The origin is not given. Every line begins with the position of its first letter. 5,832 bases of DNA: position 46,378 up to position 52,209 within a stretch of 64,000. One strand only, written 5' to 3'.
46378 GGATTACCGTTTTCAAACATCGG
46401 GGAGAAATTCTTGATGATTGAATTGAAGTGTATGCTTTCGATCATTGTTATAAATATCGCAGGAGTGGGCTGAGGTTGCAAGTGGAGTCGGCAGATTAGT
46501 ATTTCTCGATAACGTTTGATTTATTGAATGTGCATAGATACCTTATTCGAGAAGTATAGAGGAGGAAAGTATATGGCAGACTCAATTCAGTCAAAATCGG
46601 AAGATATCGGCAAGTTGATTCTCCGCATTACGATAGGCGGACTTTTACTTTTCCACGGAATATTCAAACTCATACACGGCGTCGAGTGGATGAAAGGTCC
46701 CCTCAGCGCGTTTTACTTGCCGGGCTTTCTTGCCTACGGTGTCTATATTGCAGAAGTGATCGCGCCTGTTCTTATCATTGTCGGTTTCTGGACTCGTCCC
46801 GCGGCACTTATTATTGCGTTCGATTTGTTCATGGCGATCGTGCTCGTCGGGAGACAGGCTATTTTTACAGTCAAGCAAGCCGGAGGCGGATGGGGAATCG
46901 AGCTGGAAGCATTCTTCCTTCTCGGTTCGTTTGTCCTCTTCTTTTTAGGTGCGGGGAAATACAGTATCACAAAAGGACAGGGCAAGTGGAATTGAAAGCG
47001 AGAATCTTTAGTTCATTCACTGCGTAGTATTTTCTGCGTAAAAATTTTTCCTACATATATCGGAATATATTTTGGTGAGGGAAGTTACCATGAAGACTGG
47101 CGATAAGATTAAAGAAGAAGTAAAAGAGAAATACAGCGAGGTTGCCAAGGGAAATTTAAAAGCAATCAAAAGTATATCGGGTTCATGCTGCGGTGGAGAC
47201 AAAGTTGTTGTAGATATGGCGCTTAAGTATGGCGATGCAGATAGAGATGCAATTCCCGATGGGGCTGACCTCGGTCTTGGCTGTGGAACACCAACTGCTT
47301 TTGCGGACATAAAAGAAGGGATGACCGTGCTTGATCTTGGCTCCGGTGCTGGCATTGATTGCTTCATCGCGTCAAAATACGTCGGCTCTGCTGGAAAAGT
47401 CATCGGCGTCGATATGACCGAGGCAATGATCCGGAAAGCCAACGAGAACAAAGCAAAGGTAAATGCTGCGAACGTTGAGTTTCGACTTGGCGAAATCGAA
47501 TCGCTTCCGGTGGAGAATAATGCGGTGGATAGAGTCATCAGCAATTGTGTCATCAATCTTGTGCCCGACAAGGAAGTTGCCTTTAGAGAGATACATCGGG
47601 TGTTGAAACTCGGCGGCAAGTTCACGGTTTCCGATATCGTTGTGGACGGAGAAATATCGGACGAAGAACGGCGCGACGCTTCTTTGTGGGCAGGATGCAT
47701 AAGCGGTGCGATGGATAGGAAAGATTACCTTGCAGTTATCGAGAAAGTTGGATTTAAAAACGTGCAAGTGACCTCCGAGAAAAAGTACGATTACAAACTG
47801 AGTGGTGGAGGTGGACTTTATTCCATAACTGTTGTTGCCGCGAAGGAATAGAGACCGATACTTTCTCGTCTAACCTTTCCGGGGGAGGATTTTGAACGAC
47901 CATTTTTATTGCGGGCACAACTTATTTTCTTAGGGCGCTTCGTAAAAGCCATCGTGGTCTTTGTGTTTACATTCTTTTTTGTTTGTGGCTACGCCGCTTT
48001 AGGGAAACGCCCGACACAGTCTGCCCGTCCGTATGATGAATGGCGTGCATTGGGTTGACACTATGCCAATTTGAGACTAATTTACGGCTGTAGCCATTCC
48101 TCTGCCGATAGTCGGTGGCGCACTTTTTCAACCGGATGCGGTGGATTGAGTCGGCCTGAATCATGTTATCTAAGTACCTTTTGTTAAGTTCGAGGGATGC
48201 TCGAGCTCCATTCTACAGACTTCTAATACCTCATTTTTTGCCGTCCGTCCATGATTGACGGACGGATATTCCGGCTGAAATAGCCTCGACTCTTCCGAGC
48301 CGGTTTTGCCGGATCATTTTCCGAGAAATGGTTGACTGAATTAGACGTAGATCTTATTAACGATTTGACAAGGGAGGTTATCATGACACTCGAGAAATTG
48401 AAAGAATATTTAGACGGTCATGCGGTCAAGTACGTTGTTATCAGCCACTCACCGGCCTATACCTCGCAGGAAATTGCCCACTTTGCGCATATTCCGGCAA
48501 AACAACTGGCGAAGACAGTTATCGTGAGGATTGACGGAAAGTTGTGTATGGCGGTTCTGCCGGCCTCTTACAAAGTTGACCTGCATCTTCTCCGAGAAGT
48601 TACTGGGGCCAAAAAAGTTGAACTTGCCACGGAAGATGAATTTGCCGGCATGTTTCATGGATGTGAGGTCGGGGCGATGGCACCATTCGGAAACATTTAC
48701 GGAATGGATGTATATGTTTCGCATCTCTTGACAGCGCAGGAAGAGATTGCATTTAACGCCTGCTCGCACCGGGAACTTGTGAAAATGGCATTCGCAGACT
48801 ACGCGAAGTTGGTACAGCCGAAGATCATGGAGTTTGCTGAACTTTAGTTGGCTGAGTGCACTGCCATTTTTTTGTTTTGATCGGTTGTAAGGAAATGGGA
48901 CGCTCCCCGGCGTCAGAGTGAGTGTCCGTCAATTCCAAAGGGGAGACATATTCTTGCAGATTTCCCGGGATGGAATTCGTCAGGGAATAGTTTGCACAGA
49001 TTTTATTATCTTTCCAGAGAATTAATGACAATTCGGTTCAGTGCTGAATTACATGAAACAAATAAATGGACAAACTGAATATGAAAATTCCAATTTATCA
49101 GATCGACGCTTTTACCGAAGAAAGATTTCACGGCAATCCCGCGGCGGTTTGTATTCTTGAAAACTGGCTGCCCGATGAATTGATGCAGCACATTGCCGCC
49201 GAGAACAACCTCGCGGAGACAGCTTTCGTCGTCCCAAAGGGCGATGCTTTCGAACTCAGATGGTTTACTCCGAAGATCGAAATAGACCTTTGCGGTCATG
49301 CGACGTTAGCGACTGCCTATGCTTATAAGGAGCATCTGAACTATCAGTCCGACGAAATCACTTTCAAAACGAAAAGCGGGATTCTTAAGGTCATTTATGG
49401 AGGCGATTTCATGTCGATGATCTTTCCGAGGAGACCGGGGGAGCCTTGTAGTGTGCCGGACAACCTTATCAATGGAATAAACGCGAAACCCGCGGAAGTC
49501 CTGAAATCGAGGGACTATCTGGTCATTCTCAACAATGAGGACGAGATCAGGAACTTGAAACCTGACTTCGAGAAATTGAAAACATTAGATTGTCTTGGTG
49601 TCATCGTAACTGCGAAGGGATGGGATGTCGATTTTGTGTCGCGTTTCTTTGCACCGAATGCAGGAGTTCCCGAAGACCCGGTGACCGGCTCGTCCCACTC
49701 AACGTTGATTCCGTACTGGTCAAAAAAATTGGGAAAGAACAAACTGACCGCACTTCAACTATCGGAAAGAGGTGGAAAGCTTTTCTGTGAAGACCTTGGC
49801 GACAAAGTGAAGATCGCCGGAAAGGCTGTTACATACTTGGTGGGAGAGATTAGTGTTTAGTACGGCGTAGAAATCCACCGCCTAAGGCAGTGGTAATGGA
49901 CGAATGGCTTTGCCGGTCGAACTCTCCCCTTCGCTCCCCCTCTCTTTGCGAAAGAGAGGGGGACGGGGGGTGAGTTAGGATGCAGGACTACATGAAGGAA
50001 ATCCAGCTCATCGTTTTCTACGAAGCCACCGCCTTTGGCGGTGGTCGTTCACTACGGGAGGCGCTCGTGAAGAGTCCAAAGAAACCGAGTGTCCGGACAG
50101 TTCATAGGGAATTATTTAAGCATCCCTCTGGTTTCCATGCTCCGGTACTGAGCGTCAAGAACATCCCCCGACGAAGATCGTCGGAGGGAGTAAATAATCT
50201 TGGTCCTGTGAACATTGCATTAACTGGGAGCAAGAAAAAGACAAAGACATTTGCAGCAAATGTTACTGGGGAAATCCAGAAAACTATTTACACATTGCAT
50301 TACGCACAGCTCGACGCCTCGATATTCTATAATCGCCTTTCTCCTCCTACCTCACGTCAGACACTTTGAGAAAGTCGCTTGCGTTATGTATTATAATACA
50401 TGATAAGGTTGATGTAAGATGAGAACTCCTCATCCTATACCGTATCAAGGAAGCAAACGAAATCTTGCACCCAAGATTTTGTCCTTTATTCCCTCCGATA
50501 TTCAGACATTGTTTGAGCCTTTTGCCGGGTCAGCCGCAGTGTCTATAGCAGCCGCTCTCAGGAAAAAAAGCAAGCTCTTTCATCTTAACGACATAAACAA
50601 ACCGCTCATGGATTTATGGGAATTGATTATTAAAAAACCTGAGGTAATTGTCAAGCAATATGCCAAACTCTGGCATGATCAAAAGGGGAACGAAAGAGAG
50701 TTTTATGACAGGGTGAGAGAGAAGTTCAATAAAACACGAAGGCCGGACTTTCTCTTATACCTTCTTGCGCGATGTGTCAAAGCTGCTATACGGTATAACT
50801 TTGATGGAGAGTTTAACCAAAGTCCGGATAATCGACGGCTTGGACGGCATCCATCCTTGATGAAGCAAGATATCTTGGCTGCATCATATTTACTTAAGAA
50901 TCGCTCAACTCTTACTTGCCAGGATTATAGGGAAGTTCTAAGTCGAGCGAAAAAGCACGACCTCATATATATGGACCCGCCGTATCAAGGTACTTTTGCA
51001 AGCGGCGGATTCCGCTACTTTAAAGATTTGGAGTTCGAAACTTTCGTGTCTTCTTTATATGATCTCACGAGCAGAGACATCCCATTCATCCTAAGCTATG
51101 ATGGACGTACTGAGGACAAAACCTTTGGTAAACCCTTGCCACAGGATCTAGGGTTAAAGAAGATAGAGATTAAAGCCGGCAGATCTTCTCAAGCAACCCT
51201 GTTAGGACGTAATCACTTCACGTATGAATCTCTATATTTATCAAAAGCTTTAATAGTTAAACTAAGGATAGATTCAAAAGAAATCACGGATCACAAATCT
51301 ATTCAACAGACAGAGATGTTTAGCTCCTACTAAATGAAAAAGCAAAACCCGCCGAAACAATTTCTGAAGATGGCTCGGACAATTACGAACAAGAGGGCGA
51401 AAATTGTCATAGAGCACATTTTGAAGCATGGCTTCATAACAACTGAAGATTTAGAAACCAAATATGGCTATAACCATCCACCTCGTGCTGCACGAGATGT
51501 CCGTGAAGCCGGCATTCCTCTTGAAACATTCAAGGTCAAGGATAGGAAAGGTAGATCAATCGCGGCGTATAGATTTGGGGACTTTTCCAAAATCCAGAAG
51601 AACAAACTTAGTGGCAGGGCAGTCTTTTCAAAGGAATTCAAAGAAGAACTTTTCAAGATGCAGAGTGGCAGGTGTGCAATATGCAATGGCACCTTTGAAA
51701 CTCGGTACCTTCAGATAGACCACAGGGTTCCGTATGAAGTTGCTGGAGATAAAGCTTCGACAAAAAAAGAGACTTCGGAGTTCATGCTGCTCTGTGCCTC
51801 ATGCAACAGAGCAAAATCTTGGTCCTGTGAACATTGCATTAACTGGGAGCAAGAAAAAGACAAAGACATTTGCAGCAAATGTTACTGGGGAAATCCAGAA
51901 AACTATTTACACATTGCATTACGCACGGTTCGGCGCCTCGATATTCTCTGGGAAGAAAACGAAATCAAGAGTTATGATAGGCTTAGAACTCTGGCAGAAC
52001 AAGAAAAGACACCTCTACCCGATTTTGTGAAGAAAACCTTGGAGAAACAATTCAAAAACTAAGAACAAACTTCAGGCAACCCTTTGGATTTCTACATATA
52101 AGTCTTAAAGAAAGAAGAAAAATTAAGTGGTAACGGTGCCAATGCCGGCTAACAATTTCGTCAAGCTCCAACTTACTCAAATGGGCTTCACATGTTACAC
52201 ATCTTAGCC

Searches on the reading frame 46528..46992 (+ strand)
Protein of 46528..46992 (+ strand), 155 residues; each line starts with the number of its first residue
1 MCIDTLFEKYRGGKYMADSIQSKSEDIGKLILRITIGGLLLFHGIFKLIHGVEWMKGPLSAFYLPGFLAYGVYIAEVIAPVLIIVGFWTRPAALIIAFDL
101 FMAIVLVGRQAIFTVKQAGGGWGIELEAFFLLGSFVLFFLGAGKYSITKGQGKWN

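Call 76: search_protein_families(library=pfam, proteins=[window:46528-46992:+], max_evalue=0.00001)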
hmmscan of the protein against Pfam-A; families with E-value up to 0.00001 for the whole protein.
window:46528-46992:+ (155 aa): 1 family
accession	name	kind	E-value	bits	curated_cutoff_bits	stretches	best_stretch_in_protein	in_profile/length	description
PF07681.17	DoxX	-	6.4e-16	59.2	23.6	1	29-107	2-83/85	DoxX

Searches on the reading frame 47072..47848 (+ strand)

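Call 76: search_protein_families(library=pfam, proteins=[window:47072-47848:+], max_evalue=0.00001)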
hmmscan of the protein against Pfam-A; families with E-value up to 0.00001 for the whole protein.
window:47072-47848:+ (259 aa): 8 families
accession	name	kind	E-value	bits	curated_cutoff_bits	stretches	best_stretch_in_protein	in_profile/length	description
PF13847.12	Methyltransf_31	-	5.8e-35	120.5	27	1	80-215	1-133/145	Methyltransferase domain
PF08241.18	Methyltransf_11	-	5.3e-21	75.5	21.2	1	87-185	1-94/95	Methyltransferase domain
PF13649.12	Methyltransf_25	-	3.1e-20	73.1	27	1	86-182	1-97/97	Methyltransferase domain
PF01209.24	Ubie_methyltran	-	2.8e-17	63.3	20.1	1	80-186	45-151/233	ubiE/COQ5 methyltransferase family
PF13489.12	Methyltransf_23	-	8.5e-12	45.5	27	1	76-232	16-163/164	Methyltransferase domain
PF08242.18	Methyltransf_12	-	6.3e-11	43.3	30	1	87-184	1-98/98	Methyltransferase domain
PF01135.25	PCMT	-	3.3e-10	40.5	20.3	1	77-141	68-132/210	Protein-L-isoaspartate(D-aspartate) O-methyltransferase (PCMT)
PF06325.19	PrmA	-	3.3e-09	37.1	22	1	80-192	159-264/296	Ribosomal protein L11 methyltransferase (PrmA)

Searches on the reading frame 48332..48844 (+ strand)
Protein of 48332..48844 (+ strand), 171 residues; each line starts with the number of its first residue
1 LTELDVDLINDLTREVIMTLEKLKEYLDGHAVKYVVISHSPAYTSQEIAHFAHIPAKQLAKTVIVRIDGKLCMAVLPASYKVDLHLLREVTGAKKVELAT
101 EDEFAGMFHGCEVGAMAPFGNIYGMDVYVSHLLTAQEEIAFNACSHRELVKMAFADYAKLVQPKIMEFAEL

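Call 76: search_protein_families(library=pfam, proteins=[window:48332-48844:+], max_evalue=0.00001)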
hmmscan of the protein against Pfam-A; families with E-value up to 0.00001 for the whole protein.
window:48332-48844:+ (171 aa): 1 family
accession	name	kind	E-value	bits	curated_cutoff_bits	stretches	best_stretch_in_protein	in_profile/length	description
PF04073.20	tRNA_edit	-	6.3e-27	94.5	25.5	1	39-160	1-123/123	Aminoacyl-tRNA editing domain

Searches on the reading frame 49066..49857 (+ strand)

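Call 76: search_protein_families(library=pfam, proteins=[window:49066-49857:+], max_evalue=0.00001)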
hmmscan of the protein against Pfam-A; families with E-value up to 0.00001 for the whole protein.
window:49066-49857:+ (264 aa): 1 family
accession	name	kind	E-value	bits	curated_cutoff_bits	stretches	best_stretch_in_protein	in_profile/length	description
PF02567.21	PhzC-PhzF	-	5.4e-57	193.9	27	1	13-257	1-278/281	Phenazine biosynthesis-like protein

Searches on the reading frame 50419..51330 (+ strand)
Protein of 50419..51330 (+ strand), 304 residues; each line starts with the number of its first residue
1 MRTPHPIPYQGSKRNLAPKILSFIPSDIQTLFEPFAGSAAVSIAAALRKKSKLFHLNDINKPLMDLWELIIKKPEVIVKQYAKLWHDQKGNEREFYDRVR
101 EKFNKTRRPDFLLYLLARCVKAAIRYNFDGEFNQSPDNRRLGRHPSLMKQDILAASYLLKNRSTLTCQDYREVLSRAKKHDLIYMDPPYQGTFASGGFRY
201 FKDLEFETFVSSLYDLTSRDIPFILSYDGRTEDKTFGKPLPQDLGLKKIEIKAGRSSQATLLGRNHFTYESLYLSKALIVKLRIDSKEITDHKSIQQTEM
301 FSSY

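Call 76: search_protein_families(library=pfam, proteins=[window:50419-51330:+], max_evalue=0.00001)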
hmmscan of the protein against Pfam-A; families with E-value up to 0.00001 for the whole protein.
window:50419-51330:+ (304 aa): 1 family
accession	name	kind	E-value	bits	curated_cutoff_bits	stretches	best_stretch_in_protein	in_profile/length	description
PF02086.21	MethyltransfD12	-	3.8e-38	132.1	22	1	9-243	1-241/253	D12 class N6 adenine-specific DNA methyltransferase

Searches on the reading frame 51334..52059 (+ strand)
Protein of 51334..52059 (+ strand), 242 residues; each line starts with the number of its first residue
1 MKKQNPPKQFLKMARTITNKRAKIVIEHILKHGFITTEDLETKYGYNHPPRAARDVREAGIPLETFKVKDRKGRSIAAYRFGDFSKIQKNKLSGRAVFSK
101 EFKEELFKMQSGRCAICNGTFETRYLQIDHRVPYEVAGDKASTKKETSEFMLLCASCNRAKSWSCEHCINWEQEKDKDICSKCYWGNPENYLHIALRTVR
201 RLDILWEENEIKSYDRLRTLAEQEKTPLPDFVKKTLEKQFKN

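Call 77: search_protein_families(library=pfam, proteins=[window:51334-52059:+], max_evalue=0.00001)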
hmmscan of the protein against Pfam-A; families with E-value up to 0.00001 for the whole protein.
window:51334-52059:+ (242 aa): 1 family
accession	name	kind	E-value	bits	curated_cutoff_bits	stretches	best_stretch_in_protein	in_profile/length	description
PF01844.29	HNH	-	5.1e-06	27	21.4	0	114-162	1-45/47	HNH endonuclease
